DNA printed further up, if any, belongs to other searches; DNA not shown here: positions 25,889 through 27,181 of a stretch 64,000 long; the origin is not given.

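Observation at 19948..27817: ~8 kb putative flagellin glycosylation island inserted between fliC and fliW-flgL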

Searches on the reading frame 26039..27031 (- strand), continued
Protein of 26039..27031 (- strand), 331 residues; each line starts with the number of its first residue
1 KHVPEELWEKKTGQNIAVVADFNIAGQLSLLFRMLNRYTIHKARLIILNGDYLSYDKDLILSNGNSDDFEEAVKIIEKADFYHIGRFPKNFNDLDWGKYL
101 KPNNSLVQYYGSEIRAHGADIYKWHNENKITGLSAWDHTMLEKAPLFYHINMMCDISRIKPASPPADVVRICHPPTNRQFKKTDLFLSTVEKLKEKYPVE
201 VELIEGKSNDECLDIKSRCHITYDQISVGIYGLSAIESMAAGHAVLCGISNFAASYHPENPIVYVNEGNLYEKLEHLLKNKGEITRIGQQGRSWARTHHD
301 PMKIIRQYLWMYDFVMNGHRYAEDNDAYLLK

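Call 40: search_protein_families(library=pfam, proteins=[L010:13058-14047:+, L002:7488-9887:+, L020:5599-6570:+, L020:6084-8804:+, L020:8805-10040:+, L020:2063-3646:+, L020:64-2082:+, L025:3873-8765:+], max_evalue=0.001)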
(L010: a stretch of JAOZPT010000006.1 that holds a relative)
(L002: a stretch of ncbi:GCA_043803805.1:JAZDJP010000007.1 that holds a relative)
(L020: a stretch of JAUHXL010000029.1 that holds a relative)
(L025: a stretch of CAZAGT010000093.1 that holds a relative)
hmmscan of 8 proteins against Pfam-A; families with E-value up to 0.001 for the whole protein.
L010:13058-14047:+ (329 aa): 1 family
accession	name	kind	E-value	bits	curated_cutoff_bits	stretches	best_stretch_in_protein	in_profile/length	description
PF02911.23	Formyl_trans_C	-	3.1e-16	59.8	21.1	1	210-307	5-97/100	Formyl transferase, C-terminal domain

L002:7488-9887:+ (799 aa): 0 families

L020:5599-6570:+ (323 aa): 2 families
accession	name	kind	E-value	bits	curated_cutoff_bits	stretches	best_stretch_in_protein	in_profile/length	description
PF00132.30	Hexapep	-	4.3e-10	39.3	27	1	269-303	2-36/36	Bacterial transferase hexapeptide (six repeats)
PF14602.12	Hexapep_2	-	2.2e-06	27.7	27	1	268-301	1-32/34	Hexapeptide repeat of succinyl-transferase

L020:6084-8804:+ (906 aa): 0 families

L020:8805-10040:+ (411 aa): 6 families
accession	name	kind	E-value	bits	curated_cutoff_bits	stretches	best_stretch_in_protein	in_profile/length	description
PF18603.7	LAL_C2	-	1.3e-22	80.2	29.4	1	321-396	1-77/78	L-amino acid ligase C-terminal domain 2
PF02786.22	CPSase_L_D2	-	4.7e-14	52.9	19.8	1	102-306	1-207/211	Carbamoyl-phosphate synthase L chain, ATP binding domain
PF13535.11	ATP-grasp_4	-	2.9e-13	50.2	27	1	139-278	3-155/160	ATP-grasp domain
PF07478.18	Dala_Dala_lig_C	-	9.3e-09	35.5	24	1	127-260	25-159/204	D-ala D-ala ligase C-terminus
PF18130.6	ATPgrasp_N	-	6.9e-08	33.4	27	1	19-91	2-81/81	ATP-grasp N-terminal domain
PF02655.19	ATP-grasp_3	-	3.4e-06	27.7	23.2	1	102-278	3-159/160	ATP-grasp domain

L020:2063-3646:+ (527 aa): 0 families

L020:64-2082:+ (672 aa): 3 families
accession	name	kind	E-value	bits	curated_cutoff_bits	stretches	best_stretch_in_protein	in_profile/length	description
PF00733.27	Asn_synthase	-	1.6e-87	294.9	21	1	287-667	1-354/354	Asparagine synthase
PF13522.11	GATase_6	-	1.5e-45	154.8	27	1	77-206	1-130/130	Glutamine amidotransferase domain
PF13537.11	GATase_7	-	3.9e-45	153.3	25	1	92-211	1-122/123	Glutamine amidotransferase domain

L025:3873-8765:+ (1631 aa): 11 families
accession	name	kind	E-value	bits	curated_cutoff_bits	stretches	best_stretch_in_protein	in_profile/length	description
PF00733.27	Asn_synthase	-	5.9e-81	273.3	21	1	269-609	4-354/354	Asparagine synthase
PF13537.11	GATase_7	-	8.9e-44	148.9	25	1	63-182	1-122/123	Glutamine amidotransferase domain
PF13522.11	GATase_6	-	2.7e-41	141.1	27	1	53-177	6-130/130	Glutamine amidotransferase domain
PF13649.12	Methyltransf_25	-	5.2e-13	49.9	27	1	979-1069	2-97/97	Methyltransferase domain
PF08242.18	Methyltransf_12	-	3.9e-09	37.6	30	1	979-1071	1-98/98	Methyltransferase domain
PF08241.18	Methyltransf_11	-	3.9e-09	37.5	21.2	1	979-1072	1-94/95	Methyltransferase domain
PF13847.12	Methyltransf_31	-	6.6e-09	36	27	1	977-1073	6-109/145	Methyltransferase domain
PF05401.17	NodS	-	2.5e-08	34.5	24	1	949-1073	14-144/201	Nodulation protein S (NodS)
PF13489.12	Methyltransf_23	-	3.4e-08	33.8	27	1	967-1076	13-119/164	Methyltransferase domain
PF01728.25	FtsJ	-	1.6e-05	25.4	24.1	1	977-1038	24-85/181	FtsJ-like methyltransferase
PF02390.23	Methyltransf_4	-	1.6e-05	24.9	24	1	978-1044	5-71/173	Putative methyltransferase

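Call 56: search_protein_families(library=pfam, alignment_id=A2, max_evalue=1)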
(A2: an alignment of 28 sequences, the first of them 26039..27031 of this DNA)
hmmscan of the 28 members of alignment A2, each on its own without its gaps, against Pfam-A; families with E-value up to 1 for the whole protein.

A. member 1, window:26039-27031:- (331 aa): 3 families
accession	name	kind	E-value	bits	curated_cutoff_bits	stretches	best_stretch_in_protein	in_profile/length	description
PF13524.12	Glyco_trans_1_2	-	0.00039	20.8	25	1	236-309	68-143/144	Glycosyl transferase-like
PF00534.26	Glycos_transf_1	-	0.033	14.2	26.4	1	192-294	64-172/172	Glycosyl transferases group 1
PF02749.22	QRPTase_N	-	0.26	12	27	1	238-288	18-68/82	Quinolinate phosphoribosyl transferase, N-terminal domain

B. families by the number of members that match (of 28 scanned): 14 families
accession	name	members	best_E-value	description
PF13524.12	Glyco_trans_1_2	21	0.00039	Glycosyl transferase-like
PF00534.26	Glycos_transf_1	14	0.0008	Glycosyl transferases group 1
PF07712.18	SURNod19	4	0.036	Stress up-regulated Nod 19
PF12623.12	Hen1_L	2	0.059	RNA repair, ligase-Pnkp-associating, region of Hen1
PF00150.24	Cellulase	1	0.0089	Cellulase (glycosyl hydrolase family 5)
PF24305.1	P8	1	0.046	Probiotic-derived P8 protein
PF16494.10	Na_Ca_ex_C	1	0.11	C-terminal extension of sodium/calcium exchanger domain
PF17341.8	DUF5371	1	0.13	Family of unknown function (DUF5371)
PF18098.6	RPN5_C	1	0.14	26S proteasome regulatory subunit RPN5 C-terminal domain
PF02713.20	DUF220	1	0.15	Domain of unknown function DUF220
PF13960.11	DUF4218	1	0.16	Domain of unknown function (DUF4218)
PF09282.15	Mago-bind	1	0.24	Mago binding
PF02749.22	QRPTase_N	1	0.26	Quinolinate phosphoribosyl transferase, N-terminal domain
PF00063.27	Myosin_head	1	0.26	Myosin head (motor domain)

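Call 62: search_protein_representatives(alignment_id=A2)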
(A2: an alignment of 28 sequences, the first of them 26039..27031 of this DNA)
Query: 28 sequences, 350 profile positions. Proteins with E-value up to 0.001 (for the whole library): 7501; up to 1e-10: 3870; up to 1e-30: 179. The best 150 are listed.
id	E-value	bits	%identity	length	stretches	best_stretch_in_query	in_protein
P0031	7.8e-169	578.0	-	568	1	6-346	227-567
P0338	3.1e-160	549.7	-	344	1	8-346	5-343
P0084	2.7e-152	523.6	-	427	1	11-348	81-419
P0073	2.8e-139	480.8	-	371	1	5-348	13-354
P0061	2.9e-138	477.4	-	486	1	7-346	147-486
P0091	2.0e-137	474.7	-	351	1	1-342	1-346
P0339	2.0e-135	468.1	-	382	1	5-348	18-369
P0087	7.5e-135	466.2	-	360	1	1-348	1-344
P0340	2.6e-132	457.9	-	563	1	12-344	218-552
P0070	2.3e-130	451.4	-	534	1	9-346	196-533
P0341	1.4e-120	419.3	-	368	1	13-348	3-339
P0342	3.5e-113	395.0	-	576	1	7-348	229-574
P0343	3.9e-112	391.5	-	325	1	25-337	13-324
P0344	1.2e-107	376.7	-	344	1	7-337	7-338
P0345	4.3e-106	371.7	-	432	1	5-345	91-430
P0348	2.0e-98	346.4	-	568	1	7-348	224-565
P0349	9.2e-98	344.2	-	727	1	13-344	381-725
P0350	1.9e-95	336.7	-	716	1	10-337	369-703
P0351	4.1e-95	335.5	-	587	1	12-336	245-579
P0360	2.4e-88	313.3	-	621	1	11-336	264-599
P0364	2.0e-83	297.1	-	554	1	5-342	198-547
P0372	4.2e-73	263.2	-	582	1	12-338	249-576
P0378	1.4e-68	248.3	-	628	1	8-338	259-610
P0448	1.3e-33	133.2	-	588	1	88-329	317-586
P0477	6.6e-32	127.7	-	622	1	23-332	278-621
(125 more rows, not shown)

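Call 69: find_encoding_contigs(protein=P0349, flank=8000, max_places=1)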
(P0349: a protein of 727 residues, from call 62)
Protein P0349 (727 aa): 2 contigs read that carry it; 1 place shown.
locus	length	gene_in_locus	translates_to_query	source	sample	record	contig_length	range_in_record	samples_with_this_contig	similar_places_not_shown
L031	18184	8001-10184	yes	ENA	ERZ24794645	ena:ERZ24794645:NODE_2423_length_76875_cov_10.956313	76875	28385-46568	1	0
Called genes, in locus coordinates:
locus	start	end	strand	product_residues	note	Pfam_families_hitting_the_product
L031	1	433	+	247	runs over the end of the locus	-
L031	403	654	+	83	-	-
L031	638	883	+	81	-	-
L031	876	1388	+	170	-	-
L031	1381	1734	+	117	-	PF26092:T4_Y16D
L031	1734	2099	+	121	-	-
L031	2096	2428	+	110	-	-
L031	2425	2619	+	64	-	-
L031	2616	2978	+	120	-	-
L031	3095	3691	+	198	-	-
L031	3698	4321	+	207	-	PF08241:Methyltransf_11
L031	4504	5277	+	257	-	-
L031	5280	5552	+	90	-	-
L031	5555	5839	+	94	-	-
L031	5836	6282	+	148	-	-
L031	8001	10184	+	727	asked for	-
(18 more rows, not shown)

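Call 70: find_encoding_contigs(protein=P0342, flank=8000, max_places=1)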
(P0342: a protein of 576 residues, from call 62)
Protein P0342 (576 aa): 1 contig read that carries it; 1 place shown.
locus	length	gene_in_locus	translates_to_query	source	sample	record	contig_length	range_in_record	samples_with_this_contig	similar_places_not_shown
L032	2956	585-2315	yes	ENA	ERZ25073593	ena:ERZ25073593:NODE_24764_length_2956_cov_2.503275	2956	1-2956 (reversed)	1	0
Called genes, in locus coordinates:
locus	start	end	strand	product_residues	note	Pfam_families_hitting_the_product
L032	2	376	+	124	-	?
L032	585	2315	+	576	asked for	PF23914:TPR_CcmH_CycH, PF00515:TPR_1, PF07719:TPR_2 (weak), PF13181:TPR_8 (weak), PF13371:TPR_9 (weak), PF13414:TPR_11 (weak), PF13432:TPR_16 (weak), PF00515:TPR_1 (weak), +6 more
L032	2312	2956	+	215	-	?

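Call 71: search_solved_structures(query=L010:13058-14047:+, max_evalue=0.01, show_alignments=1)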
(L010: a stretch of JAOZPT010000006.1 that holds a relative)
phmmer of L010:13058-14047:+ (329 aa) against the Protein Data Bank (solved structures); distinct sequences matched with E-value up to 0.01: 9.
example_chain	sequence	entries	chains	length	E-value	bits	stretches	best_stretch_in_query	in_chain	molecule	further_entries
3tqq_A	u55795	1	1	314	7.5e-08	35.4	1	150-297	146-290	Methionyl-tRNA formyltransferase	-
4iqf_A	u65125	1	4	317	3e-05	26.9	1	203-300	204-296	Methionyl-tRNA formyltransferase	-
3r8x_A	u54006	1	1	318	0.00015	24.6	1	202-302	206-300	Methionyl-tRNA formyltransferase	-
8gjh_A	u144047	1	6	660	0.0006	22.6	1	213-254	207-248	Bifunctional polymyxin resistance protein ArnA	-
5j63_A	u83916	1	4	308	0.00087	22.1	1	214-292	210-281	Bifunctional polymyxin resistance protein ArnA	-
2bln_A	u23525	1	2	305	0.001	21.9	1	214-290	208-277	PROTEIN YFBG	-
1yrw_A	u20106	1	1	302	0.0013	21.6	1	214-286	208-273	protein ArnA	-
6pih_A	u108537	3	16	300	0.0013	21.5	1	214-286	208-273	Bifunctional polymyxin resistance protein ArnA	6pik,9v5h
1z7e_A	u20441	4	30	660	0.0019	21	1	214-294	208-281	protein ArnA | Bifunctional polymyxin resistance protein ArnA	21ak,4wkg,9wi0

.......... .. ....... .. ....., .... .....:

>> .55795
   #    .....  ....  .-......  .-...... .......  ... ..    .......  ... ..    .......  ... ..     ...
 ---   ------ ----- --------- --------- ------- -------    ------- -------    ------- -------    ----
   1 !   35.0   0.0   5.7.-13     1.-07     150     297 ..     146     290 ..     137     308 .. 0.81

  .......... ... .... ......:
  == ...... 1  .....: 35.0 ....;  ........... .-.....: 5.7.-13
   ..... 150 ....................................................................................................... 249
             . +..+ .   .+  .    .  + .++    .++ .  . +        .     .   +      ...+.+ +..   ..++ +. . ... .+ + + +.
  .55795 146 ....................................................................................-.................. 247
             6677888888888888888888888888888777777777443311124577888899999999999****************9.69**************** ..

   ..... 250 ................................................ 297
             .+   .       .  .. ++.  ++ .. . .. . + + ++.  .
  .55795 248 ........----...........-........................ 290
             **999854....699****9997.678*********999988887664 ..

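Call 72: list_cluster_members(proteins=[P0351, P0372, P0448, P0360, P0378, P0340, P0348, P0364, P0477, P0350])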
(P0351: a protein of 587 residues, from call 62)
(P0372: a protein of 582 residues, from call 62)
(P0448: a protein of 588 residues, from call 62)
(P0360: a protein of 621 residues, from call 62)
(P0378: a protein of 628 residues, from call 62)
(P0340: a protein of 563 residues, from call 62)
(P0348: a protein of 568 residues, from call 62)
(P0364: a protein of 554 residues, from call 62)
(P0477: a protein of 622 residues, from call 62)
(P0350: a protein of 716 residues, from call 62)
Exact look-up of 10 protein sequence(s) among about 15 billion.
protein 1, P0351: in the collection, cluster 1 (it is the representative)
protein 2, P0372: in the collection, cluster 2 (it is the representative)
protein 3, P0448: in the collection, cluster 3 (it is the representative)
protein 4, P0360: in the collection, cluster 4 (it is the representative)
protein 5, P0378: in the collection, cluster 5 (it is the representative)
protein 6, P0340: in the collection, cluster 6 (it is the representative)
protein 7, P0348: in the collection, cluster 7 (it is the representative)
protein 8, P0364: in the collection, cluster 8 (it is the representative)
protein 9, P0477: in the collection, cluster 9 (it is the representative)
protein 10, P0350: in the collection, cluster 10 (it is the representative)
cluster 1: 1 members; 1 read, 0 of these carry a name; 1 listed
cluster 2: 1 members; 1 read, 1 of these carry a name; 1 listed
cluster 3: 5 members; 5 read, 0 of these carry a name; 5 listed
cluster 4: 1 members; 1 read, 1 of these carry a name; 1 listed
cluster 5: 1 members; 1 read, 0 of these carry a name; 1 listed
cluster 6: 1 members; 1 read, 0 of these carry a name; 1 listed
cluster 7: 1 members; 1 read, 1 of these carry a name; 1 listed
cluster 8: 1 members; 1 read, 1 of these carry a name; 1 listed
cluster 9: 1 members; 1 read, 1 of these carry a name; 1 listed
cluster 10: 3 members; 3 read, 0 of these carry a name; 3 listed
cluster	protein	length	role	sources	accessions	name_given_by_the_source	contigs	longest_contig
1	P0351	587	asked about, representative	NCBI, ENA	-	-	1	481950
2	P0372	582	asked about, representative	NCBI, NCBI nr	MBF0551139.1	MAG: tetratricopeptide repeat protein [Deltaproteobacteria bacterium] | tetratricopeptide repeat protein [Deltaproteobacteria bacterium]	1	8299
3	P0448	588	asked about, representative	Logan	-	-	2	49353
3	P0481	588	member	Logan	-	-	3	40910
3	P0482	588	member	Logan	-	-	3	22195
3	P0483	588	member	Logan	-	-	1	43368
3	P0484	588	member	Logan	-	-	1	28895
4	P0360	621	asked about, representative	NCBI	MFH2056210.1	MAG: hypothetical protein ABIJ61_09655, partial [bacterium]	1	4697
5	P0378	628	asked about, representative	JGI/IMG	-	-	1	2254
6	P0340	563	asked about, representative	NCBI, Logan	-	-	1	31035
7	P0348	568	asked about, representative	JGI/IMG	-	Tfp pilus assembly protein PilF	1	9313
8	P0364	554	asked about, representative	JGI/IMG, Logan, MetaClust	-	\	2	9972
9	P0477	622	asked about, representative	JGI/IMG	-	glycosyltransferase involved in cell wall biosynthesis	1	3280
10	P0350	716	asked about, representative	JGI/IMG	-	-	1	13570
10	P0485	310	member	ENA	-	-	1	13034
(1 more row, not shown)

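Call 73: find_encoding_contigs(protein=P0351, flank=10000, max_places=1)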
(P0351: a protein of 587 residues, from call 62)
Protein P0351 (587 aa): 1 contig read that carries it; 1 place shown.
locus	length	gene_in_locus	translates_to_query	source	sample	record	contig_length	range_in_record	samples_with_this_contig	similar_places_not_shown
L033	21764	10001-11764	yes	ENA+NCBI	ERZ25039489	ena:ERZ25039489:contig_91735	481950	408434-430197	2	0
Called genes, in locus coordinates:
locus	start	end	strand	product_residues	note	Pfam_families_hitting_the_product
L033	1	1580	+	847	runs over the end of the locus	PF00535:Glycos_transf_2, PF13432:TPR_16 (weak), PF13429:TPR_15 (weak), PF00515:TPR_1 (weak), PF07719:TPR_2 (weak), PF13371:TPR_9, PF13424:TPR_12, PF14559:TPR_19 (weak), +17 more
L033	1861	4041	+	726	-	PF00669:Flagellin_N, PF00700:Flagellin_C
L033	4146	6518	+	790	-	PF02465:FliD_N, PF07195:FliD_C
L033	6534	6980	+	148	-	PF02561:FliS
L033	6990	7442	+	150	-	PF05130:FlgN (weak)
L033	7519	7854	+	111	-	-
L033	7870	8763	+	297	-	PF08668:HDOD, PF01966:HD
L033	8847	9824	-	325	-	PF01073:3Beta_HSD, PF01370:Epimerase, PF02719:Polysacc_synt_2, PF04321:RmlD_sub_bind, PF05368:NmrA, PF07993:NAD_binding_4, PF16363:GDP_Man_Dehyd, PF13460:NAD_binding_10, +1 more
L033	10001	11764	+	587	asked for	PF13424:TPR_12 (weak), PF00515:TPR_1 (faint), PF07719:TPR_2 (faint), PF13176:TPR_7 (faint), PF13181:TPR_8 (faint), PF13432:TPR_16, PF14559:TPR_19 (faint), PF13431:TPR_17 (faint)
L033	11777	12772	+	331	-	PF25084:LbH_EIF2B (faint), PF25087:GMPPB_C (weak), PF00132:Hexapep (weak)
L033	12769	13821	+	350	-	-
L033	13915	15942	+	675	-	PF13522:GATase_6, PF13537:GATase_7, PF00733:Asn_synthase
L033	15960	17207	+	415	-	PF00155:Aminotran_1_2, PF01041:DegT_DnrJ_EryC1, PF01212:Beta_elim_lyase (faint), PF01053:Cys_Met_Meta_PP (weak)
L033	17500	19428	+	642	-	PF02824:TGS, PF07973:tRNA_SAD, PF00587:tRNA-synt_2b, PF03129:HGTP_anticodon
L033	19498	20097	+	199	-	PF05198:IF3_N, PF00707:IF3_C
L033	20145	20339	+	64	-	PF01632:Ribosomal_L35p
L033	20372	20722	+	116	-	PF00453:Ribosomal_L20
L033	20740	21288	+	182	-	PF02912:Phe_tRNA-synt_N, PF01409:tRNA-synt_2d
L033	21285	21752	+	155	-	PF01409:tRNA-synt_2d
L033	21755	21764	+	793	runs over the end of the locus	PF01588:tRNA_bind, PF03483:B3_4, PF03484:B5, PF17759:tRNA_synthFbeta, PF03147:FDX-ACB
